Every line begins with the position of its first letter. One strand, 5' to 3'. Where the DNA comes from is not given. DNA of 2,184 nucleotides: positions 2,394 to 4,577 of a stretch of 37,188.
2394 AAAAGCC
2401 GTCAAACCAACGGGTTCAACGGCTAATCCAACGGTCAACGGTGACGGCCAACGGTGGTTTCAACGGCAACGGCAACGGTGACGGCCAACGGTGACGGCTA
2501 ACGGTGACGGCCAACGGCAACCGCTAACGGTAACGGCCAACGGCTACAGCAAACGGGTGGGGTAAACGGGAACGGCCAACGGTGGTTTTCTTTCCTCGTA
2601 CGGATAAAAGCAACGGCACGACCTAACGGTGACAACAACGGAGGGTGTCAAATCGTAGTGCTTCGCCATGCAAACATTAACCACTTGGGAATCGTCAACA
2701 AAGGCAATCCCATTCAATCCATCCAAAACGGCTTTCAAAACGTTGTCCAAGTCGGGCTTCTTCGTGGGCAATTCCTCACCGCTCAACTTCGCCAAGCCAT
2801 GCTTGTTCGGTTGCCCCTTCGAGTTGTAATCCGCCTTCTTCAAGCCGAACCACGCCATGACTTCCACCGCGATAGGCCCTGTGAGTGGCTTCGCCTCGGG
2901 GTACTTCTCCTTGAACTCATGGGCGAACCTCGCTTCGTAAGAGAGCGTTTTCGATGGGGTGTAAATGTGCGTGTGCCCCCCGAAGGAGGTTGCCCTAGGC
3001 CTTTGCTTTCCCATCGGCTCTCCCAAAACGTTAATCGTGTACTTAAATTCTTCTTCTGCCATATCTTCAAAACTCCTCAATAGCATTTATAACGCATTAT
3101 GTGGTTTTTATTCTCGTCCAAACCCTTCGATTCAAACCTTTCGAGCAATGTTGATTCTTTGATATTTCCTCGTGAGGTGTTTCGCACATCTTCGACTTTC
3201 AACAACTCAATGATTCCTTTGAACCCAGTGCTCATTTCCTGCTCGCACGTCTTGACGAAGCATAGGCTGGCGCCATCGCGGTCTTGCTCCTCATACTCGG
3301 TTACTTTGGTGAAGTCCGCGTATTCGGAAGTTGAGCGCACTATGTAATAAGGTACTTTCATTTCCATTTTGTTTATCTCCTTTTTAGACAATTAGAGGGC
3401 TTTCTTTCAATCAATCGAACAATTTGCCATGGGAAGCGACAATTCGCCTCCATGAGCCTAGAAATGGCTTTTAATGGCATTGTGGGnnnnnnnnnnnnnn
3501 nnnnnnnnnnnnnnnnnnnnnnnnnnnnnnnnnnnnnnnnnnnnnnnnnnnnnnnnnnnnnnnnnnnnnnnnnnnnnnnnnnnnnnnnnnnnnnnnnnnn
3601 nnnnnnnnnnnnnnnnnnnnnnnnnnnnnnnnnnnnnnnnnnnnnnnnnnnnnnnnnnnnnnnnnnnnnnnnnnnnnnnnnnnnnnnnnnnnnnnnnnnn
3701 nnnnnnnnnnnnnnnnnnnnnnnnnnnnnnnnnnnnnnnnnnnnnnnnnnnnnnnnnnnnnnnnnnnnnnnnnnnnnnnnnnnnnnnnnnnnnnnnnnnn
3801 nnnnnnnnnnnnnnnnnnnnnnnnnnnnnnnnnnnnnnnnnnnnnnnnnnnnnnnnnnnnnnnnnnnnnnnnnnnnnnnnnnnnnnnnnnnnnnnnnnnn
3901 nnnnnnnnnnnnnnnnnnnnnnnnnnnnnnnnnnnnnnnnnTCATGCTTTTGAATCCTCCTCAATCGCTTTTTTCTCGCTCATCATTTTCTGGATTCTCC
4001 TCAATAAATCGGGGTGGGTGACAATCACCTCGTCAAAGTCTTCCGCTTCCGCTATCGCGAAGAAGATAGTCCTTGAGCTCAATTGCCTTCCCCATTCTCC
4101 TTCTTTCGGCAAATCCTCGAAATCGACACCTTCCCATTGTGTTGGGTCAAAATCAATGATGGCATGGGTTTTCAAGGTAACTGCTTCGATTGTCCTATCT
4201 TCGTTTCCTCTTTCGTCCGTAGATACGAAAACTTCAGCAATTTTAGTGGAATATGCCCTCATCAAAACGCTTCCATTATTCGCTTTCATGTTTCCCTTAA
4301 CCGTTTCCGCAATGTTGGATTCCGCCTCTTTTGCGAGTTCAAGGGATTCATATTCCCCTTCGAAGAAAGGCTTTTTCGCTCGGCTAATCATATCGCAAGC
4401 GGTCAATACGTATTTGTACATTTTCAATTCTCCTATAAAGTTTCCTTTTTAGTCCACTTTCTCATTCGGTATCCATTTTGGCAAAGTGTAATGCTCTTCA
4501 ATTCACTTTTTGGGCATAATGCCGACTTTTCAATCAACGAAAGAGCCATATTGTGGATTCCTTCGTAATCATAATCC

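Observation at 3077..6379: Probable anti-defence island at the distal end of the early operon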

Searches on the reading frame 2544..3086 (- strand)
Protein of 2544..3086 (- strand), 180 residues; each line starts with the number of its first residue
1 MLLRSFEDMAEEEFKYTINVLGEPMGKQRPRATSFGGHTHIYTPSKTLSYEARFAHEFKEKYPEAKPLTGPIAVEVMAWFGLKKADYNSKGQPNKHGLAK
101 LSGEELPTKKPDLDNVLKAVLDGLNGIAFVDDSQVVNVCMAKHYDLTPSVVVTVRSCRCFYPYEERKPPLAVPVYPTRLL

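Call 5: search_protein_families(library=pfam, proteins=[window:2544-3086:-], max_evalue=0.01)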
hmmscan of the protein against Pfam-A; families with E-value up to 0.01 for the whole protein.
window:2544-3086:- (180 aa): 1 family
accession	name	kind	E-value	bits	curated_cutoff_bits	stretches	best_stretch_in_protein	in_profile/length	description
PF05866.16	RusA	-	4.8e-31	108.4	22.8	1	22-155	2-124/124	Endodeoxyribonuclease RusA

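Call 6: search_protein_families(library=phrogs, proteins=[window:2544-3086:-], max_evalue=0.01)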
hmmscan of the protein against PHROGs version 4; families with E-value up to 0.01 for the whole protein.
window:2544-3086:- (180 aa): 6 families
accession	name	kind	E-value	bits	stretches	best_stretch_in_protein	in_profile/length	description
phrog_140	-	DNA, RNA and nucleotide metabolism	1.9e-38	133.3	1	10-155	33-166/219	RusA-like Holliday junction resolvase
phrog_34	-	DNA, RNA and nucleotide metabolism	4.3e-07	30.9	1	45-154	105-191/259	RusA-like Holliday junction resolvase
phrog_3055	-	DNA, RNA and nucleotide metabolism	1.9e-06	28.4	1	108-142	159-193/233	RusA-like Holliday junction resolvase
phrog_24390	-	unknown function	2.1e-06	29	1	109-153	10-54/62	-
phrog_1532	-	unknown function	0.0008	20.1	1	110-142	23-56/80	-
phrog_11894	-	DNA, RNA and nucleotide metabolism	0.0036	18.6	0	108-145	70-108/122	RusA-like Holliday junction resolvase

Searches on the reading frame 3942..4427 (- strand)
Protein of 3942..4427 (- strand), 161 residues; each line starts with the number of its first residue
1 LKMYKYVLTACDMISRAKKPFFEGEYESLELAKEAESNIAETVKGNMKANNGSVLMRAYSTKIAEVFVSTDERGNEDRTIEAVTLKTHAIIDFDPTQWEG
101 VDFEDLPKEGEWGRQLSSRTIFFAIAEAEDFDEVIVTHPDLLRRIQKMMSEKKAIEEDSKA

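Call 5: search_protein_families(library=pfam, proteins=[window:3942-4427:-], max_evalue=0.01)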
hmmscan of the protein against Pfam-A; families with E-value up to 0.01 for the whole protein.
window:3942-4427:- (161 aa): 0 families

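Call 6: search_protein_families(library=phrogs, proteins=[window:3942-4427:-], max_evalue=0.01)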
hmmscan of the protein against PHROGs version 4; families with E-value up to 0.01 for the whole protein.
window:3942-4427:- (161 aa): 0 families

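Call 21: find_homologous_proteins(query=window:3942-4421:-)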
Query window:3942-4421:- (159 aa): 3 proteins with E <= 0.001 among 46 candidates.
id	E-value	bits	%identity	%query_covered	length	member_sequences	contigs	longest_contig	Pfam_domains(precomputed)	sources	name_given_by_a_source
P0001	3.3e-90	317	100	94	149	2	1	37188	-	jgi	jgi:hypothetical protein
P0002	4.3e-81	288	89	95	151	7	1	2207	-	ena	-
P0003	8.2e-73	261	81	93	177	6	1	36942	-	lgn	-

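Call 36: predict_structure(alignment_id=A2)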
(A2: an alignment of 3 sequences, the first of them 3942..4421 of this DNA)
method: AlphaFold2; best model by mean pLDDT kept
length: 159 residues; sequences in the alignment: 3
mean_pLDDT: 55.4   pTM: 0.44
mean pLDDT of the five models: 55.4, 48.6, 40.7, 40.2, 40.0
residues with pLDDT >= 90: 0; 70-90: 37; 50-70: 41; < 50: 81
segments of 3 or more residues with pLDDT < 50: 14-16, 48-54, 83-101, 107-140, 142-154
pLDDT, mean of each block of 10 residues (from residue 1): 69 53 79 72 53 54 74 69 45 41 48 47 41 47 47 45
secondary structure, 60 per line:
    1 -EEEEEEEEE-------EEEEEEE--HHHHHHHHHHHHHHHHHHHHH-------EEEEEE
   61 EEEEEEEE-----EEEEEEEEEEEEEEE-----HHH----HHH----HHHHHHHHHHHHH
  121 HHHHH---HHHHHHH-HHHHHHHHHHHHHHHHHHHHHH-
elements in order: E2-10 E18-24 H27-47 E55-68 E74-88 H108-125 H129-135 H137-158

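Call 37: search_protein_representatives(protein=window:3942-4421:-)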
Query: 159 residues. Proteins with E-value up to 0.001 (for the whole library): 2; up to 1e-10: 1; up to 1e-30: 1. The best 2 are listed.
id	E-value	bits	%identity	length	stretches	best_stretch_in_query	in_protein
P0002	1.4e-81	287.8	89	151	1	1-151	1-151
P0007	5.3e-06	42.6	31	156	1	4-144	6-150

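Call 38: find_encoding_contigs(protein=P0003, flank=10000, max_places=4)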
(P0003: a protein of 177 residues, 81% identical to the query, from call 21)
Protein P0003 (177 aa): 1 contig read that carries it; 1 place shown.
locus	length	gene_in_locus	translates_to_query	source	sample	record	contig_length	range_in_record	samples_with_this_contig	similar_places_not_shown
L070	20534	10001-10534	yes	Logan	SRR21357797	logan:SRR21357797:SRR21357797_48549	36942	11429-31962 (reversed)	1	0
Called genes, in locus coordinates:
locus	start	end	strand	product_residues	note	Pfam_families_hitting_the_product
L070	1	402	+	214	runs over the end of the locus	PF04266:ASCH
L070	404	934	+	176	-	-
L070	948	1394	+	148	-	-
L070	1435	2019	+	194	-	PF07083:DUF1351 (weak)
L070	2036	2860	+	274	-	PF06378:SSAP_Sak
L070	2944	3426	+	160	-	PF00436:SSB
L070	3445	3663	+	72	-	PF12844:HTH_19, PF13560:HTH_31, PF01381:HTH_3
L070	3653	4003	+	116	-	-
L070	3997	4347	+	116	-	-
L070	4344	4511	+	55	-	-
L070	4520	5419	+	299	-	PF01507:PAPS_reduct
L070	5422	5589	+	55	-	-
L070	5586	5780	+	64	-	-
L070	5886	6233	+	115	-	-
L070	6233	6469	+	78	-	-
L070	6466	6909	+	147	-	-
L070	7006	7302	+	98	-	-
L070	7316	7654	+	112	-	-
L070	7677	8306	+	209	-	-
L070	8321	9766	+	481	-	PF00145:DNA_methylase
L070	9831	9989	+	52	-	-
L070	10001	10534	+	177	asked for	-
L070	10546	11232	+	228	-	-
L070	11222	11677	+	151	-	PF01469:Pentapeptide_2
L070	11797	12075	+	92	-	-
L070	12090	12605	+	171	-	PF05866:RusA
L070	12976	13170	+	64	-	-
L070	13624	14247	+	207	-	-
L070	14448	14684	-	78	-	-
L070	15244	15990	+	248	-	-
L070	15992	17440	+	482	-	PF04466:Terminase_3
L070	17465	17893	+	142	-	-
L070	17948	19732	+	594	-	-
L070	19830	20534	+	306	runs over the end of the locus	PF06152:Phage_min_cap2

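Call 40: find_encoding_contigs(protein=P0007, flank=8000, max_places=3)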
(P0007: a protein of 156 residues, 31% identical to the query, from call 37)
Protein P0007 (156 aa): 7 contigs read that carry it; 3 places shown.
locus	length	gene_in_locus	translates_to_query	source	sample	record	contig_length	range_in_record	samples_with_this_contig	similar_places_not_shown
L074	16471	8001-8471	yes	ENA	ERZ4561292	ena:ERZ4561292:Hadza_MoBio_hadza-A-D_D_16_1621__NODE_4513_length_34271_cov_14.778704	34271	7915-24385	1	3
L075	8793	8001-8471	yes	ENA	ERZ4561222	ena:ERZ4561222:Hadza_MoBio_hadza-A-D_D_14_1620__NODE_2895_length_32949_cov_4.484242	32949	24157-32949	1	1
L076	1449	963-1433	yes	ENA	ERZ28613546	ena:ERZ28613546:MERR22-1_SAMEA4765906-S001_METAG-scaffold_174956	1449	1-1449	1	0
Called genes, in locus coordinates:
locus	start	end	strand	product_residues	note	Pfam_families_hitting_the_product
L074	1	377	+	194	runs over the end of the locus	PF07083:DUF1351 (weak)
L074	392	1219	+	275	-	PF06378:SSAP_Sak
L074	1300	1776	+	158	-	PF00436:SSB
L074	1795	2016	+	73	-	PF24250:HVO_2718 (weak), PF12844:HTH_19 (weak), PF13560:HTH_31, PF01381:HTH_3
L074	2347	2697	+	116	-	-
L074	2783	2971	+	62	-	-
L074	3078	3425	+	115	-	-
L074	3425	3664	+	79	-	-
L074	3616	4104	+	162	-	-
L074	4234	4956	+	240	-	-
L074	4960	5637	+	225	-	-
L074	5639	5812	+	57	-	-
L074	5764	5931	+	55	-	-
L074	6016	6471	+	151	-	PF01469:Pentapeptide_2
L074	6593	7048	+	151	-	PF05866:RusA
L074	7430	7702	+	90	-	-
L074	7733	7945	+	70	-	-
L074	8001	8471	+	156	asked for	-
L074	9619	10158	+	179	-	-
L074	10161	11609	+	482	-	PF04466:Terminase_3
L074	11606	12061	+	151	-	-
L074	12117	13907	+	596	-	-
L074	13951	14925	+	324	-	PF06152:Phage_min_cap2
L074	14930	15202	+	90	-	-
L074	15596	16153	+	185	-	-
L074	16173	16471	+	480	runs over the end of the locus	-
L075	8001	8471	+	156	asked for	-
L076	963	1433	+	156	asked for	-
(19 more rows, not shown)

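Call 49: search_protein_families(library=pfam, proteins=[L074:4234-4956:+, L074:4960-5637:+, L070:10546-11232:+], max_evalue=0.01)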
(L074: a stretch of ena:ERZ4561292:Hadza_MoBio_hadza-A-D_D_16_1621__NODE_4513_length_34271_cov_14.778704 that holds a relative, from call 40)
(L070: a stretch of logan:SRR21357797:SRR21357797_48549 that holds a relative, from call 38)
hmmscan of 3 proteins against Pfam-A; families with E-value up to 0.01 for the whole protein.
L074:4234-4956:+ (240 aa): 0 families

L074:4960-5637:+ (225 aa): 0 families

L070:10546-11232:+ (228 aa): 0 families

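Call 50: search_protein_families(library=phrogs, proteins=[L074:4234-4956:+, L074:4960-5637:+, L070:10546-11232:+], max_evalue=0.01)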
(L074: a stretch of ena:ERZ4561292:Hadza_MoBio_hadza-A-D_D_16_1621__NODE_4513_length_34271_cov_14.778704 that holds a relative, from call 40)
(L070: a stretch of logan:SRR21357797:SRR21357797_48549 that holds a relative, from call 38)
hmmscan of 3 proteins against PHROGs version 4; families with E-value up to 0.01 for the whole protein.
L074:4234-4956:+ (240 aa): 0 families

L074:4960-5637:+ (225 aa): 1 family
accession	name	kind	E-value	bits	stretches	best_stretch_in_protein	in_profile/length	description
phrog_757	-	other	2.5e-18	67.1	1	1-213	12-217/247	DNA methyltransferase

L070:10546-11232:+ (228 aa): 0 families

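Call 56: search_protein_families(library=padloc, proteins=[window:3942-4421:-], max_evalue=0.01)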
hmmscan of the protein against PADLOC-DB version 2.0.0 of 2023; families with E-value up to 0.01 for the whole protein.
window:3942-4421:- (159 aa): 0 families
